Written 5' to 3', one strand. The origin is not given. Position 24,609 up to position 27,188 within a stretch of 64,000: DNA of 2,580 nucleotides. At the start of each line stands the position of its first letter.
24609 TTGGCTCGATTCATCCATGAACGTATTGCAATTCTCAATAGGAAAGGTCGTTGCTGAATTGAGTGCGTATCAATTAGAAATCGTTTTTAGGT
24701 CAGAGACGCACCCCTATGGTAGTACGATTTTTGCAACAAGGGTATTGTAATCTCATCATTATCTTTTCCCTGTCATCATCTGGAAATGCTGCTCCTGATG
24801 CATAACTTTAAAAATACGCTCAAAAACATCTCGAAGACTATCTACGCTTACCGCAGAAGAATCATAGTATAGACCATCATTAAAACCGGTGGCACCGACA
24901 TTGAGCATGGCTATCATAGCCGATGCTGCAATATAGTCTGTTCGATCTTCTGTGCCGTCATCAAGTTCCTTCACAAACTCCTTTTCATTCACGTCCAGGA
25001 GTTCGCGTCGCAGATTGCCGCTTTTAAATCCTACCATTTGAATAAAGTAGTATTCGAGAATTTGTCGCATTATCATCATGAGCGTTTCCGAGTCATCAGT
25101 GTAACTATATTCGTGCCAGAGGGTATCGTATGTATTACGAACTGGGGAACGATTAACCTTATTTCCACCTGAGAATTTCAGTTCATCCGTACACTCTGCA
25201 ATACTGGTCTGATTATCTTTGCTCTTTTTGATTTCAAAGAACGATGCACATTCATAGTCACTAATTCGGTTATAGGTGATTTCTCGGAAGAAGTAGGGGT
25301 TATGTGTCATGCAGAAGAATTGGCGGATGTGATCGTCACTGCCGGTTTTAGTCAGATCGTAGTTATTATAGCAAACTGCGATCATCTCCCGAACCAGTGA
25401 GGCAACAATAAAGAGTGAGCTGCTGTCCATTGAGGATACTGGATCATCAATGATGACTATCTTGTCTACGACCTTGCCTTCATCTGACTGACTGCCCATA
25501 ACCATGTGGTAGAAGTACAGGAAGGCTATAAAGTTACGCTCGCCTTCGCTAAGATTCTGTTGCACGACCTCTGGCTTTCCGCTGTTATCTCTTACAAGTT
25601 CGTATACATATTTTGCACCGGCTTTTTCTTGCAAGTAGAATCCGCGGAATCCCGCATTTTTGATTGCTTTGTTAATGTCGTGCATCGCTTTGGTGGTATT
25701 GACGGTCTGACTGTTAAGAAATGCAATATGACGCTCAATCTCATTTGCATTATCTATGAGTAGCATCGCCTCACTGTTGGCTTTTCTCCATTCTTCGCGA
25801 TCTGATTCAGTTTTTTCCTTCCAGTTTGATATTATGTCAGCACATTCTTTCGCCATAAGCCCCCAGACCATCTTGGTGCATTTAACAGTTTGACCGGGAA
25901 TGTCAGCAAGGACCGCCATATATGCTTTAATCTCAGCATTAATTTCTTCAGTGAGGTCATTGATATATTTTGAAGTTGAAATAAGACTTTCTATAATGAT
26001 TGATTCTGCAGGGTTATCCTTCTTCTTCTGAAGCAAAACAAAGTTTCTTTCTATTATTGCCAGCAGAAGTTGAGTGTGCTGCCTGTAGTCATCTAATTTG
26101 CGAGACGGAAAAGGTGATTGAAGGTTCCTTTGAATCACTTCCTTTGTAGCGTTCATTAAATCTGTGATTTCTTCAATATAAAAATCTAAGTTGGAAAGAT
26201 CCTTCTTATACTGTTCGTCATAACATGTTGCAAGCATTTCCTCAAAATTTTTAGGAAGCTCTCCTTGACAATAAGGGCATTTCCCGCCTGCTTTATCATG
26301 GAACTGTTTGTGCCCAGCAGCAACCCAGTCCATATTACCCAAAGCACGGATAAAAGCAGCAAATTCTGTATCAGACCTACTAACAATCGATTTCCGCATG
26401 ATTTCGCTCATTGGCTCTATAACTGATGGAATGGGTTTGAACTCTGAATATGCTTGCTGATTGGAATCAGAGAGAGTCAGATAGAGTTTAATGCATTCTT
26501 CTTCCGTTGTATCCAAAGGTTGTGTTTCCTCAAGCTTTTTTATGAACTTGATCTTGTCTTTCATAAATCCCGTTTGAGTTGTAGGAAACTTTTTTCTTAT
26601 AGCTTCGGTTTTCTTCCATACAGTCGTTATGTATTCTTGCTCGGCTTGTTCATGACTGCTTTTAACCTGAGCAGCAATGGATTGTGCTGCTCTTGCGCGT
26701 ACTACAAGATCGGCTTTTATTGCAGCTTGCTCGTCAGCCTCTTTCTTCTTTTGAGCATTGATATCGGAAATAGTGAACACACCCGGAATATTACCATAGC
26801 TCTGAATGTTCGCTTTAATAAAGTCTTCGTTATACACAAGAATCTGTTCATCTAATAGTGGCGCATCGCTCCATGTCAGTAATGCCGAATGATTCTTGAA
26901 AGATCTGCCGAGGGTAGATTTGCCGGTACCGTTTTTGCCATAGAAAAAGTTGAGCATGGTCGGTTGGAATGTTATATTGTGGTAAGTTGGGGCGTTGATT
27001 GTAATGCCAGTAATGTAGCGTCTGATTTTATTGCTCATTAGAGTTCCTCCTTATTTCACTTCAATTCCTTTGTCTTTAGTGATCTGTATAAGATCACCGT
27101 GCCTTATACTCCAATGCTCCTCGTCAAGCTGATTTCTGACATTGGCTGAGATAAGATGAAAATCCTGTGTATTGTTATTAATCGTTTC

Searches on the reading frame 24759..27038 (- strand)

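Call 25: search_protein_families(library=phrogs, proteins=[window:24759-27038:-], max_evalue=0.00001)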
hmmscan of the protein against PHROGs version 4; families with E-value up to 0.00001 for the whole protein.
window:24759-27038:- (759 aa): 4 families
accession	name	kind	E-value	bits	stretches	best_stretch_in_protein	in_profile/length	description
phrog_2801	-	unknown function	3.1e-75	254.9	1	27-756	23-726/735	-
phrog_11225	-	unknown function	2.1e-20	74.3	1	28-166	24-161/229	-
phrog_77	-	DNA, RNA and nucleotide metabolism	5.7e-08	32.7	1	93-470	507-807/967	SbcC-like subunit of palindrome specific endonuclease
phrog_23661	-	unknown function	2.6e-07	30.9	0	527-623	199-281/385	-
